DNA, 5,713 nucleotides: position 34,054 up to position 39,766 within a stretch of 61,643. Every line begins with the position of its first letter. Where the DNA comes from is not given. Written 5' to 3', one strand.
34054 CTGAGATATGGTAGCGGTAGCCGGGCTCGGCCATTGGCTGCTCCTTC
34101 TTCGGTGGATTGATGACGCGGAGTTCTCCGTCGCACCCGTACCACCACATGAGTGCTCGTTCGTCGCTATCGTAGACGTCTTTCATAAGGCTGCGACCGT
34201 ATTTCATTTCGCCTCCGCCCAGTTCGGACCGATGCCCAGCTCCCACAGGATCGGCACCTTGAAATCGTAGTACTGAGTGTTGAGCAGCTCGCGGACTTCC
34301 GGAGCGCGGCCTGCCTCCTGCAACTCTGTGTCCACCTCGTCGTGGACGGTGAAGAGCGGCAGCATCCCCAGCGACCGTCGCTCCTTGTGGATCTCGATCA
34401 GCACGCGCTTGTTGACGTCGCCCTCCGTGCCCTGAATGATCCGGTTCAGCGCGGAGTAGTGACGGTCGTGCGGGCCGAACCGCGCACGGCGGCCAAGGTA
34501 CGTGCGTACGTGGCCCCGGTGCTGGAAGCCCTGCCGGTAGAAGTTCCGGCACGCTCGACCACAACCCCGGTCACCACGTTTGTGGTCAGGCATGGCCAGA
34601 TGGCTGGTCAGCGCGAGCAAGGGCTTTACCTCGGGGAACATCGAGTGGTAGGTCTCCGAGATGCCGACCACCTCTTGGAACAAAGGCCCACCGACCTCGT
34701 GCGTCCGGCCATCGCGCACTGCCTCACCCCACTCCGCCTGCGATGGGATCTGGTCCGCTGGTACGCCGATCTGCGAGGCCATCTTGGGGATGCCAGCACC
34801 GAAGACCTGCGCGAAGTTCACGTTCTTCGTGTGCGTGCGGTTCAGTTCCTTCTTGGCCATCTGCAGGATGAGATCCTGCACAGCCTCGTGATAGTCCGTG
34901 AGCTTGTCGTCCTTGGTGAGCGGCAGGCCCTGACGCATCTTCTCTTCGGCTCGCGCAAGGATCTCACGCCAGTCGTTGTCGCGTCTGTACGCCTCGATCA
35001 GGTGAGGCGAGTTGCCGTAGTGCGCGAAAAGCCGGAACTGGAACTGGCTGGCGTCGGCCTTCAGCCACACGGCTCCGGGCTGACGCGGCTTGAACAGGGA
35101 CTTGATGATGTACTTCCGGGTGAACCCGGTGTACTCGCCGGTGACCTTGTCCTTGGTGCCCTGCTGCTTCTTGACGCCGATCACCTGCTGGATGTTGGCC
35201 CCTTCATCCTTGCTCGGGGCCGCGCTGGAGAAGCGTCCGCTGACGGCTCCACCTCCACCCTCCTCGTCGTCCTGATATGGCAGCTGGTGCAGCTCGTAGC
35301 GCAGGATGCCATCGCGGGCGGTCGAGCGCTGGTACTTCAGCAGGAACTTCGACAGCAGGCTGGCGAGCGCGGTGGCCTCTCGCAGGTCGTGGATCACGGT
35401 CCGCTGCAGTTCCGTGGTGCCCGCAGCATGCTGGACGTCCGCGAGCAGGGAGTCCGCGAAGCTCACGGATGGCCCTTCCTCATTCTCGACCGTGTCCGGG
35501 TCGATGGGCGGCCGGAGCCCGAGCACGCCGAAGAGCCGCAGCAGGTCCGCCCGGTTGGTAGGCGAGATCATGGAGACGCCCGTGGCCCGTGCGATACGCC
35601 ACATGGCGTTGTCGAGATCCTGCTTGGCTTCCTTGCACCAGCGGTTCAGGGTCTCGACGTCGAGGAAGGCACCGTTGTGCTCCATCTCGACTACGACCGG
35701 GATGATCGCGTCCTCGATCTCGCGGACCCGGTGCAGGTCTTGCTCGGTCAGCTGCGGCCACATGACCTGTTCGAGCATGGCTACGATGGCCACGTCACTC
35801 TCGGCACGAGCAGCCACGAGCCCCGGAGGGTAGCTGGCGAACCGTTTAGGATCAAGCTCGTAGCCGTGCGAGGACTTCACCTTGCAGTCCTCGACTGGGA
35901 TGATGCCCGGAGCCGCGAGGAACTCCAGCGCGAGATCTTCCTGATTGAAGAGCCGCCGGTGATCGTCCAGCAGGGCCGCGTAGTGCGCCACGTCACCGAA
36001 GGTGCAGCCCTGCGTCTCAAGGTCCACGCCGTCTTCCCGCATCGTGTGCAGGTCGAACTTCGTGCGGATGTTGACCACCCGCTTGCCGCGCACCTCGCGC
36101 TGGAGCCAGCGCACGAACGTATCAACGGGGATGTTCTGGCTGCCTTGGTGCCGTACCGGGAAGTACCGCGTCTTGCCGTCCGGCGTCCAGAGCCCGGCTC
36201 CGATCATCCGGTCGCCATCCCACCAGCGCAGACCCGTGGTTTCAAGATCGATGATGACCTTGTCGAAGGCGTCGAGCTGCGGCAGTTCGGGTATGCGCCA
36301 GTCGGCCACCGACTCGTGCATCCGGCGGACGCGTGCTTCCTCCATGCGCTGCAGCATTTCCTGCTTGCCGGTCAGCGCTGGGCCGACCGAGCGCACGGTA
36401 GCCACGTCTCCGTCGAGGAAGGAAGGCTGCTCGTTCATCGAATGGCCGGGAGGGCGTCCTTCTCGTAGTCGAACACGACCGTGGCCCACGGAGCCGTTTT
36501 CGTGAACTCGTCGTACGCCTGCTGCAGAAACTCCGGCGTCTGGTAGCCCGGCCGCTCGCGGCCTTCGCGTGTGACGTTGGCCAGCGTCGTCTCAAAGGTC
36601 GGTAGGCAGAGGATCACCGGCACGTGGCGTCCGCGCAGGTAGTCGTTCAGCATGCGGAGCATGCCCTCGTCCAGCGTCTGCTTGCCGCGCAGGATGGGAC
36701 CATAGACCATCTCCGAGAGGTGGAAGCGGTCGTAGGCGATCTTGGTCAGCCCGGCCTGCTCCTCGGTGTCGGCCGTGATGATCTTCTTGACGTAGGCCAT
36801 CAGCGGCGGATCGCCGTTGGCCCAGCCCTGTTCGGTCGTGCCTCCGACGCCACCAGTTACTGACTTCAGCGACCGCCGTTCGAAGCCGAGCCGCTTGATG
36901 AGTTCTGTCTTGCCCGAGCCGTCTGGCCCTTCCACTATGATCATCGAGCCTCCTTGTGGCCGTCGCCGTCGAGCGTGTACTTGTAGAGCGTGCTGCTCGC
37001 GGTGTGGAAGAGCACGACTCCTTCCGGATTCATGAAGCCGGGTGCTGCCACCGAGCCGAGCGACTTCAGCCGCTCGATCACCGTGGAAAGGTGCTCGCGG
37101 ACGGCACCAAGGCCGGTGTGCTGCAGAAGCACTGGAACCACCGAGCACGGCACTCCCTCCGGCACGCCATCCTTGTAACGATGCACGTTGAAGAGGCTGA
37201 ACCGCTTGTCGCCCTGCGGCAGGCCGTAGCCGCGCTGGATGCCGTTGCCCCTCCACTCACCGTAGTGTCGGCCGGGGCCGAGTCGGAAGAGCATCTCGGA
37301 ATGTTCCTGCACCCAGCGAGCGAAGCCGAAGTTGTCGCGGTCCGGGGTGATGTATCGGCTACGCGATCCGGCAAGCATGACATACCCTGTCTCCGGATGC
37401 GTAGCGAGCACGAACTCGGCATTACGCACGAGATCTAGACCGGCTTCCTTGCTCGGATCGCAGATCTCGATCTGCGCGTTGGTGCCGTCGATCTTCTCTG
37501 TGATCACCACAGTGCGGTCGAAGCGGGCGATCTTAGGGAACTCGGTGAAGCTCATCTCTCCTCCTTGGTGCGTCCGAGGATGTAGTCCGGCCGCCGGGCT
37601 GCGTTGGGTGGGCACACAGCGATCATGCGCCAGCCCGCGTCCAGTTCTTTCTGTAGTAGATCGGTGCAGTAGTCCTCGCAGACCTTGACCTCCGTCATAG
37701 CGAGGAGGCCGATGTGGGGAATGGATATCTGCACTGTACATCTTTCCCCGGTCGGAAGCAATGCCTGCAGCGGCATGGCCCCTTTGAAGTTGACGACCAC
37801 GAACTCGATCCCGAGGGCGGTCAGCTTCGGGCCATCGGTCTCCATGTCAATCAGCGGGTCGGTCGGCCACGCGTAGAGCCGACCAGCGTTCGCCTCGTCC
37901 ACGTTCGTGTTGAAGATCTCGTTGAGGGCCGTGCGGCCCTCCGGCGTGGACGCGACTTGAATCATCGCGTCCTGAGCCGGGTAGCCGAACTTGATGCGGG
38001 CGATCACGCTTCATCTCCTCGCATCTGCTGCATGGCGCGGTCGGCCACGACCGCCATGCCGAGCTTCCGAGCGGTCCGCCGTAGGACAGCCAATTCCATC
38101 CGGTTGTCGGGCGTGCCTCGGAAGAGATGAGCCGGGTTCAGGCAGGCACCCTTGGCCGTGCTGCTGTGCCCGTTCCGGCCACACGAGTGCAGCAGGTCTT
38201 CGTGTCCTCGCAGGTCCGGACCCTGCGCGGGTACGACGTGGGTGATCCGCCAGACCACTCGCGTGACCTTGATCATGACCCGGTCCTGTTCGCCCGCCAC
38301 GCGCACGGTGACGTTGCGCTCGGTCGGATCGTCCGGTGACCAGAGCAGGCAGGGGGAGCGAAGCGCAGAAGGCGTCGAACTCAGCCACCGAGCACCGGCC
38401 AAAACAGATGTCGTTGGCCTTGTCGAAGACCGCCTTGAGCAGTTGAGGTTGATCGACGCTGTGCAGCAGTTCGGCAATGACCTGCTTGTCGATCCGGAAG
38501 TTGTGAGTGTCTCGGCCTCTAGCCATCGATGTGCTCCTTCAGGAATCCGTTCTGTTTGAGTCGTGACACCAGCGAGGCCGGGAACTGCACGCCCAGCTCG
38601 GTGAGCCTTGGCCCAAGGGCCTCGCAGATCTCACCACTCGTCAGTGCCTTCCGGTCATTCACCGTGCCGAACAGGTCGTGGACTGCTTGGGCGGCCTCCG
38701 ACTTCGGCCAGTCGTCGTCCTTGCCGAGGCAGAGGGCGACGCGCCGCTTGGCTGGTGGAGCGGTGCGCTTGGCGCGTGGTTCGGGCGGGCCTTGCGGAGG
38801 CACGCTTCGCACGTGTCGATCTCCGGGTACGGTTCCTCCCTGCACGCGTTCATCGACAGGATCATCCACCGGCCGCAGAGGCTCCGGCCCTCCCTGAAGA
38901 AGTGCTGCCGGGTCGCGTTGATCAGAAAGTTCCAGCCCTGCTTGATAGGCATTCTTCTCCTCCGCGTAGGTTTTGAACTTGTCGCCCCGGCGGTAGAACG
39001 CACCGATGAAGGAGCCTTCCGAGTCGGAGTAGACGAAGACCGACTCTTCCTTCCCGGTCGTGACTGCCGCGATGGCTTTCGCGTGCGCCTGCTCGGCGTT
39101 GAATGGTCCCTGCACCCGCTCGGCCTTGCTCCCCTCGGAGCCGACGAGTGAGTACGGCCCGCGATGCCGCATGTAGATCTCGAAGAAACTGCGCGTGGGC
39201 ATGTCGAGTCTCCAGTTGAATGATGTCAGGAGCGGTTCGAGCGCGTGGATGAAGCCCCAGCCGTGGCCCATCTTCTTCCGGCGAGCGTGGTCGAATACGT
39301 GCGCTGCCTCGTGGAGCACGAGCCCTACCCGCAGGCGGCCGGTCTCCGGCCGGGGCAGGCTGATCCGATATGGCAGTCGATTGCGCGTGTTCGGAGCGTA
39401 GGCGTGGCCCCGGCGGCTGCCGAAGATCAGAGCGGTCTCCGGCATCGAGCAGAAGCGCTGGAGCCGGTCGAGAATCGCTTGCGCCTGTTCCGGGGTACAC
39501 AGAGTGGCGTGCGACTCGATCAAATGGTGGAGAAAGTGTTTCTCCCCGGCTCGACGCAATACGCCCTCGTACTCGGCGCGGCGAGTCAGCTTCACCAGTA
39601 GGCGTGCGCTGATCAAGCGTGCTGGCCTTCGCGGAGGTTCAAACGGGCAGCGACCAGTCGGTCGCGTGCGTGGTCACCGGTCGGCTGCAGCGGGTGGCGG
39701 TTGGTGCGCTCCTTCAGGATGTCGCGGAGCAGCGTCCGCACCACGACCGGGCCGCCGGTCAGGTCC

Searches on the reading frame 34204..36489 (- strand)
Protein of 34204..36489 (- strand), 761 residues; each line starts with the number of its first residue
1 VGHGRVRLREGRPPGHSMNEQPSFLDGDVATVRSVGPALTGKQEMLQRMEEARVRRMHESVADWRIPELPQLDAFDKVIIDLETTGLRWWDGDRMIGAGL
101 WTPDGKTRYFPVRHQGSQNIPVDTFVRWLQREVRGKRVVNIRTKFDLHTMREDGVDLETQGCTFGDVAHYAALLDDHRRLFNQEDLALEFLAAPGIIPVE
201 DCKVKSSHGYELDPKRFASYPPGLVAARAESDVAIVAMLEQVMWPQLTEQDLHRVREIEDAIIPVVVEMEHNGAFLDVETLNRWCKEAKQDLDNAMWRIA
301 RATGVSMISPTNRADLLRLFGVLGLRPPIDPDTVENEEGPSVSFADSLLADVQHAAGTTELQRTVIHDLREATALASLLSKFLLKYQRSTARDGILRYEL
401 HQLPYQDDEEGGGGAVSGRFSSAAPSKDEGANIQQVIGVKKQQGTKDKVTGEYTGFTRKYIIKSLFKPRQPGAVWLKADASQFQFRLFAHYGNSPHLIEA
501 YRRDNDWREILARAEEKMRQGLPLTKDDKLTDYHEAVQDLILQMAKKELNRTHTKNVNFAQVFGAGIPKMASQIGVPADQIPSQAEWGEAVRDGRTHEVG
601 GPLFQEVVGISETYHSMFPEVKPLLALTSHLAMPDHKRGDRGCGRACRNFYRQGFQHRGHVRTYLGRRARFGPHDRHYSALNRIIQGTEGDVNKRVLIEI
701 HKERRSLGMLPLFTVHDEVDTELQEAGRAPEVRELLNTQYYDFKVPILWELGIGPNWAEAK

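Call 10: search_protein_families(library=pfam, proteins=[window:34204-36489:-], max_evalue=0.001)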
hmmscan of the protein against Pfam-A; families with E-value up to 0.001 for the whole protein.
window:34204-36489:- (761 aa): 1 family
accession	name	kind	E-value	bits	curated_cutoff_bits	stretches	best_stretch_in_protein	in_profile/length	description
PF00476.26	DNA_pol_A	-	2.7e-23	83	34.3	2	342-579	58-235/381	DNA polymerase family A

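Call 12: search_dna_similar(query=window:34204-36489:-, collection=phages, mode=protein, max_rows=25)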
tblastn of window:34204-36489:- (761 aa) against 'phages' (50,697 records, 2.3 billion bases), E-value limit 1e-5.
Records with a match: 239; places in all: 240; records where one place covers at least 80% of the query: 182.
Best place of each record, by identity: <60% 239.
By first word of the organism name: Pseudomonas 73; Salmonella 47; Vibrio 45; Escherichia 11; Acinetobacter 10; Bordetella 9; Stenotrophomonas 6; Klebsiella 3; Rhizobium 3; Dinoroseobacter 3; and 19 more.
By host as written in the record: - 35; Pseudomonas aeruginosa 29; Pseudomonas aeruginosa PAO1 22; Salmonella enterica subsp. enterica serovar Enteritidis PT1 14; Bordetella bronchiseptica ATCC 10580 9; Vibrio cholerae 2095 9; Vibrio cholerae 7; Stenotrophomonas maltophilia 5; and 68 more.
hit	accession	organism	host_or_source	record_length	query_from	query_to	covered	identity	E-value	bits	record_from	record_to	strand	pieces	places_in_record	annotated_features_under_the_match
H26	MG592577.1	Vibrio phage 1.207.B._10N.222.51.C2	Vibrio breoganii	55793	62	761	92%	25.5%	2e-29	132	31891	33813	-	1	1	hypothetical protein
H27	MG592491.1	Vibrio phage 1.117.O._10N.261.45.E9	Vibrio breoganii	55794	62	761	92%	25.5%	2e-29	132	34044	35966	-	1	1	hypothetical protein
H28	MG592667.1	Vibrio phage 2.117.O._10N.261.45.E9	Vibrio breoganii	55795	62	761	92%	25.5%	2e-29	132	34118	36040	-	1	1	hypothetical protein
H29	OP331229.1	Vibrio phage 033B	Vibrio parahaemolyticus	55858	62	761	92%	25.4%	2e-28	129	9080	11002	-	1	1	DNA polymerase A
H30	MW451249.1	Vibrio phage GH32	Vibrio parahaemolyticus GH32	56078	62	761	92%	25.4%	2e-28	129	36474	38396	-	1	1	record has no annotation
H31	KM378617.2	Vibrio phage VpKK5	Vibrio parahaemolyticus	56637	62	761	92%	25.3%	3e-28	128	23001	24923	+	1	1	DNA polymerase A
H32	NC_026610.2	Vibrio phage VpKK5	Vibrio parahaemolyticus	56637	62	761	92%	25.3%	3e-28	128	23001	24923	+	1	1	DNA polymerase A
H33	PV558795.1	Variovorax phage VPv64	Variovorax paradoxus DSM 645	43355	37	761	95%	24.2%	2e-24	116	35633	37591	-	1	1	record has no annotation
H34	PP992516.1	Pseudomonas phage Baskent_P4_1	Pseudomonas aeruginosa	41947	13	761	98%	23.4%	7e-24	114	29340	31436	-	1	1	DNA polymerase | DNA polymerase processivity factor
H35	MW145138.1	Providencia phage Kokobel2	Providencia stuartii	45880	65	760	91%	24.7%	5e-32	140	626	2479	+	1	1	hypothetical protein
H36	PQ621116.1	Pseudomonas phage PSASB_03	Pseudomonas aeruginosa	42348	37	761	95%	23.6%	1e-23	113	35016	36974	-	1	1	DNA polymerase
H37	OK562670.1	Stenotrophomonas phage vB_SM_ytsc_ply2008005c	Stenotrophomonas maltophilia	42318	37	761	95%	23.6%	9e-25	117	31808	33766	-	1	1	DNA polymerase A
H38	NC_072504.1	Stenotrophomonas phage vB_SM_ytsc_ply2008005c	Stenotrophomonas maltophilia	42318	37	761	95%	23.6%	9e-25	117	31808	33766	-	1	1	DNA polymerase A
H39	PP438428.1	Synechococcus phage Ssp-JY38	Synechococcus sp.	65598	64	761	92%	24.5%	7e-26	120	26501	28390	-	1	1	DNA polymerase A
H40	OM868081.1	Synechococcus phage Yong-L2-223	Synechococcus sp. PCC 7002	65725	64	761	92%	24.5%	7e-26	120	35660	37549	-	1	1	DNA polymerase I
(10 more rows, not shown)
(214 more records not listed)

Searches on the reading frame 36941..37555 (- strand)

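Call 40: search_protein_families(library=pfam, proteins=[window:36941-37555:-], max_evalue=0.01)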
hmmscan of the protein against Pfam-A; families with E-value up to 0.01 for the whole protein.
window:36941-37555:- (204 aa): 1 family
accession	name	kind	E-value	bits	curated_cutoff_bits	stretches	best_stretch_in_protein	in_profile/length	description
PF09414.15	RNA_ligase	-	3.9e-09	37.3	27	1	15-155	2-125/171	RNA ligase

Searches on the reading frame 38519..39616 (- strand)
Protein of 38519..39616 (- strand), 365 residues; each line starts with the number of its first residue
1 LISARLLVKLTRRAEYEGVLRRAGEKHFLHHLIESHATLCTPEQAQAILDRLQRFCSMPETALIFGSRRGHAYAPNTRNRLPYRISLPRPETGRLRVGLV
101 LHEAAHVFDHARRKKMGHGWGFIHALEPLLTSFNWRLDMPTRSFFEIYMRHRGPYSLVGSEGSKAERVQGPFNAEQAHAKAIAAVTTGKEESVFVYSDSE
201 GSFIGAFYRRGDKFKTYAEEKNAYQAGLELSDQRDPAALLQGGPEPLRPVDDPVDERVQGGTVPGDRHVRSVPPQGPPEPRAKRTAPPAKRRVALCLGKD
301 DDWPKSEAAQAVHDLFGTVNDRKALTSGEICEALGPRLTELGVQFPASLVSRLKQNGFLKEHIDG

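Call 10: search_protein_families(library=pfam, proteins=[window:38519-39616:-], max_evalue=0.001)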
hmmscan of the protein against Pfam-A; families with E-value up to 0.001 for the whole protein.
window:38519-39616:- (365 aa): 0 families

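Call 13: find_related_loci(query=window:38519-39616:-, collection=viral_contigs, flank=6000)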
Query window:38519-39616:- (365 aa) in viral_contigs; peptide patterns used: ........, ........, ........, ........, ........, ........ (x = any residue, [..] = any of these).
15 stretches matched a pattern, but none encodes a relative of the query by tblastn (E <= 1e-3).

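Call 22: find_homologous_proteins(query=window:38519-39616:-, max_evalue=0.001)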
Query window:38519-39616:- (365 aa): 37 proteins with E <= 0.001 among 8000 candidates.
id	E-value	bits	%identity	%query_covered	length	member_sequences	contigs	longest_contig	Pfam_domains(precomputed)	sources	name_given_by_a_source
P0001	5.7e-247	837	100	100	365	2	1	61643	-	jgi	-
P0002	9.2e-115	402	57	95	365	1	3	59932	-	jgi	jgi:hypothetical protein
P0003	5.1e-95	337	49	98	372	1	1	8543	-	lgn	-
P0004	1.0e-85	306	50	96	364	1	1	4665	-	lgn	-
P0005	2.2e-83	299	47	96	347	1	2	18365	-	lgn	-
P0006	3.5e-77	278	49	95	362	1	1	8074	-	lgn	-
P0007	7.8e-74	267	43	96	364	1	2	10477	-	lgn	-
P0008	4.1e-68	248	44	96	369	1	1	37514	-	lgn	-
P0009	2.3e-66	243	43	97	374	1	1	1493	-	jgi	jgi:hypothetical protein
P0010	7.6e-65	238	42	99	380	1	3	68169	-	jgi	jgi:hypothetical protein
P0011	3.0e-62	229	44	95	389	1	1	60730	-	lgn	-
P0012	7.8e-60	221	41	95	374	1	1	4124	-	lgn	-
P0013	1.1e-58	217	41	96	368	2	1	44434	-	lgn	-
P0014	3.0e-58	216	39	99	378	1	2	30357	-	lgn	-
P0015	5.4e-58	215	41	95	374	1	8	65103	-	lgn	-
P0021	1.1e-50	191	40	95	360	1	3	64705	-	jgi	jgi:hypothetical protein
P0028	1.7e-41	161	36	95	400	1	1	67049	-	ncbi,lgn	-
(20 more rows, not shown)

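Call 24: find_encoding_contigs(protein=P0002, flank=10000, max_places=1)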
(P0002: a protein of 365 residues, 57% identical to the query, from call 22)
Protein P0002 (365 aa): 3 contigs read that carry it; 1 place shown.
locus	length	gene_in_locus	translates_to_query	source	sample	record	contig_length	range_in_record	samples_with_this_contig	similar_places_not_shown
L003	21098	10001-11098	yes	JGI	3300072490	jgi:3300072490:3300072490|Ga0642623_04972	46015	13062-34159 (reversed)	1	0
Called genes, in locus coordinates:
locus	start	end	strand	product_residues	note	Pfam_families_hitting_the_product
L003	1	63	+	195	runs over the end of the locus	PF01145:Band_7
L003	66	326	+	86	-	PF11351:GTA_holin_3TM (weak)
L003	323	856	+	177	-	PF00959:Phage_lysozyme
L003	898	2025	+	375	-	-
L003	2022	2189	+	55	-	-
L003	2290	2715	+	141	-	-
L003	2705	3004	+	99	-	PF19905:DUF6378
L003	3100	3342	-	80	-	-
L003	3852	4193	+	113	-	-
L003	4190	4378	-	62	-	-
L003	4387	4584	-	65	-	-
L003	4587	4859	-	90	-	-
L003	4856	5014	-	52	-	-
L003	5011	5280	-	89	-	-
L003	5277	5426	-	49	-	-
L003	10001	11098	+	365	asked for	-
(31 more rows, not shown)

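Call 25: find_encoding_contigs(protein=P0010, flank=10000, max_places=1)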
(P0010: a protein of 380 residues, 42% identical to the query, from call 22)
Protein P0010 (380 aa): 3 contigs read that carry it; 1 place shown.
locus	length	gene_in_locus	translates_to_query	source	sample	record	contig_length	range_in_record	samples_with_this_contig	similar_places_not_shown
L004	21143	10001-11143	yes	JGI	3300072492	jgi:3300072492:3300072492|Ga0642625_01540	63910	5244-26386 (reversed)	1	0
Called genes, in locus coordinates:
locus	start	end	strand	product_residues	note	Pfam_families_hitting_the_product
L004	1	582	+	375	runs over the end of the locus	-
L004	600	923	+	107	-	PF19905:DUF6378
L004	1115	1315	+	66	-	-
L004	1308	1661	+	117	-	-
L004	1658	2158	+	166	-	-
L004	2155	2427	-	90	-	-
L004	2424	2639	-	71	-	-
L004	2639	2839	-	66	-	-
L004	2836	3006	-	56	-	-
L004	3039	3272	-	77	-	-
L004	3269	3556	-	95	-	-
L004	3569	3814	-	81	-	-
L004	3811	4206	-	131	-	-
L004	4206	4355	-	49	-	-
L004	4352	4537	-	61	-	-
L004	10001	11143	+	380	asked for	-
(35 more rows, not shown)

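Call 26: find_encoding_contigs(protein=P0028, flank=10000, max_places=1)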
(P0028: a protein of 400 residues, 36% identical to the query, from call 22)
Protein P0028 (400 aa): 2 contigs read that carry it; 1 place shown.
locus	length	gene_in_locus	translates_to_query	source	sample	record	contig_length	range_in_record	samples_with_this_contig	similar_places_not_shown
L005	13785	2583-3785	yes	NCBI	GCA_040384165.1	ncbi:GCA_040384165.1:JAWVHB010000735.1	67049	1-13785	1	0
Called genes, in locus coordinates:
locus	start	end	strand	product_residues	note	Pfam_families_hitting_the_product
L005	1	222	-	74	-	?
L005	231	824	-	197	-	-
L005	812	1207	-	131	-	-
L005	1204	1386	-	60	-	-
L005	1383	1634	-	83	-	-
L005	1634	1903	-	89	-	PF06827:zf-FPG_IleRS (weak)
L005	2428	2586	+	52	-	-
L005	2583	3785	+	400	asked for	-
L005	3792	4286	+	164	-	-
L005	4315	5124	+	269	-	-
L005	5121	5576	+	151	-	-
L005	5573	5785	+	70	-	-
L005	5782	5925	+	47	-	-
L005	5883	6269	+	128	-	-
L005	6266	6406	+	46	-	-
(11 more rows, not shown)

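Call 31: find_encoding_contigs(protein=P0011, flank=10000, max_places=1)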
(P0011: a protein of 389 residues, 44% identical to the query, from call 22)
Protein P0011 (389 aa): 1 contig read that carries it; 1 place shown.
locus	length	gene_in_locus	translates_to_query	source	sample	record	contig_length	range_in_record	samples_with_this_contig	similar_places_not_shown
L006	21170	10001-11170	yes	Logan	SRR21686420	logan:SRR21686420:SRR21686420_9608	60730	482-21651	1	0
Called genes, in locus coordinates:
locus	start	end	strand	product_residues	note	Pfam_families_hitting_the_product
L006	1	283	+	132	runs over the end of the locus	-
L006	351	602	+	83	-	-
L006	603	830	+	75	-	-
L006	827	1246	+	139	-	PF24240:DUF7448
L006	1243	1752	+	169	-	-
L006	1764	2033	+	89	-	-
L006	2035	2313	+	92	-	-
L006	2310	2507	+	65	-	-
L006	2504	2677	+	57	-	-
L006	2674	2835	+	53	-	-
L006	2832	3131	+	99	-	-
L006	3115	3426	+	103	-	-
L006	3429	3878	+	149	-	PF00145:DNA_methylase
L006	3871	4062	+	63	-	-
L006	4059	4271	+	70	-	-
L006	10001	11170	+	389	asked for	-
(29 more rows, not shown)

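Call 32: find_encoding_contigs(protein=P0015, flank=10000, max_places=1)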
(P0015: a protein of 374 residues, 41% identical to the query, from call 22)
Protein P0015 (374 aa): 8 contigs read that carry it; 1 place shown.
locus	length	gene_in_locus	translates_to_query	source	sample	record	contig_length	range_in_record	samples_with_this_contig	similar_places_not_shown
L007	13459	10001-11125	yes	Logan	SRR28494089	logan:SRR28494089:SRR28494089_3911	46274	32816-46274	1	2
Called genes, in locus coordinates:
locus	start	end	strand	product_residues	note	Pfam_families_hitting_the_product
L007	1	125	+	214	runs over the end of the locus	PF00959:Phage_lysozyme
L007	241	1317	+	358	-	-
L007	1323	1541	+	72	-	-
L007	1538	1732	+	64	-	-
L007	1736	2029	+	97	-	-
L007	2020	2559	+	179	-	-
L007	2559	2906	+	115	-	-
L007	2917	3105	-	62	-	-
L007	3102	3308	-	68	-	-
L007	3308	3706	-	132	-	-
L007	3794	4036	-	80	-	-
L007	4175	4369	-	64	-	-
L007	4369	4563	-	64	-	-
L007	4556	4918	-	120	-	-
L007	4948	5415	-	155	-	-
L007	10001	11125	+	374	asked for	-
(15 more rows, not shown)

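Call 33: find_encoding_contigs(protein=P0021, flank=10000, max_places=1)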
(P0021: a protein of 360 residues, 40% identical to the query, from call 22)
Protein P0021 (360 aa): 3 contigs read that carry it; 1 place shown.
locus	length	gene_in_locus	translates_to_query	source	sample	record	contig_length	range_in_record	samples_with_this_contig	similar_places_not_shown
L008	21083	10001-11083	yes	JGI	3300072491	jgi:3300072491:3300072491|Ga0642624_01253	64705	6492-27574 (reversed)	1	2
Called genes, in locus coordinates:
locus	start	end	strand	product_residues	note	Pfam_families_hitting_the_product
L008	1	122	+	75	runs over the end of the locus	-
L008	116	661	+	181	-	PF00959:Phage_lysozyme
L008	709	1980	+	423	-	-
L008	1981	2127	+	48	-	-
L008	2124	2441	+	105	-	-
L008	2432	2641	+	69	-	-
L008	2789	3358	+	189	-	-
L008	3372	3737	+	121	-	-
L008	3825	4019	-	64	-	-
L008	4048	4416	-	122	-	-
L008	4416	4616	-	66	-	-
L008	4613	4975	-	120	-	-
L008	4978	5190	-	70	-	-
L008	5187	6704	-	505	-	PF00580:UvrD-helicase, PF13086:AAA_11, PF13245:AAA_19, PF13604:AAA_30 (faint), PF01443:Viral_helicase1 (faint), PF13361:UvrD_C, PF13538:UvrD_C_2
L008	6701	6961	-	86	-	-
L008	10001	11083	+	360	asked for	-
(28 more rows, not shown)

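Call 43: find_related_loci(query=A1, collection=genome_contigs, flank=6000)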
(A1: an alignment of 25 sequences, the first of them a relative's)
Query A1 (365 aa) in genome_contigs; peptide patterns used: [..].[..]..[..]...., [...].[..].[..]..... (x = any residue, [..] = any of these).
600 stretches matched a pattern, but none encodes a relative of the query by tblastn (E <= 1e-3).

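Call 56: search_protein_families(library=phrogs, proteins=[window:38519-39616:-], max_evalue=0.01)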
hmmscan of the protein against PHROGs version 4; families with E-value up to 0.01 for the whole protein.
window:38519-39616:- (365 aa): 0 families

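Call 73: find_related_loci(query=A1, collection=viral_contigs, flank=4000)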
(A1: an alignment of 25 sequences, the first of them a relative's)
Query A1 (365 aa) in viral_contigs; peptide patterns used: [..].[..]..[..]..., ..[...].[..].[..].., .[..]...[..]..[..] (x = any residue, [..] = any of these).
34 stretches matched a pattern; 12 encode a relative of the query (tblastn E <= 1e-3); 12 distinct loci.
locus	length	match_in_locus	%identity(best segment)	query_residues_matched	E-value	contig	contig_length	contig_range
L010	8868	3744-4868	35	12-361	4e-50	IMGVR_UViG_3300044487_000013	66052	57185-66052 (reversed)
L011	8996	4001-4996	33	15-360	5e-29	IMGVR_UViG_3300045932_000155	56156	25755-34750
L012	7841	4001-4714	34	143-361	2e-26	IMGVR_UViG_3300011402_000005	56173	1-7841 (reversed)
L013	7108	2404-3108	34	143-361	8e-26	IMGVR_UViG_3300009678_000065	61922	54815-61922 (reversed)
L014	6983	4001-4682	45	144-361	3e-15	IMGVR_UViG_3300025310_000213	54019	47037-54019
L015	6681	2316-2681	35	14-134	1e-9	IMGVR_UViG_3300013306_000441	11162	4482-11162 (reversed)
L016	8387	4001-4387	34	15-134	3e-7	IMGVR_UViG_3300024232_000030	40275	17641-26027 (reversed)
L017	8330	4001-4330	32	35-130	4e-5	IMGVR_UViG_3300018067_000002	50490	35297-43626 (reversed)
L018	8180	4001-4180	38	51-130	5e-5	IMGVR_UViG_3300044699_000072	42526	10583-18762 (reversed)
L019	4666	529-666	43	85-130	6e-5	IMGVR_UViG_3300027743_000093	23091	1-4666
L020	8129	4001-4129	44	88-130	3e-4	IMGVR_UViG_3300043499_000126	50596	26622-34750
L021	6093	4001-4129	42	88-130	3e-4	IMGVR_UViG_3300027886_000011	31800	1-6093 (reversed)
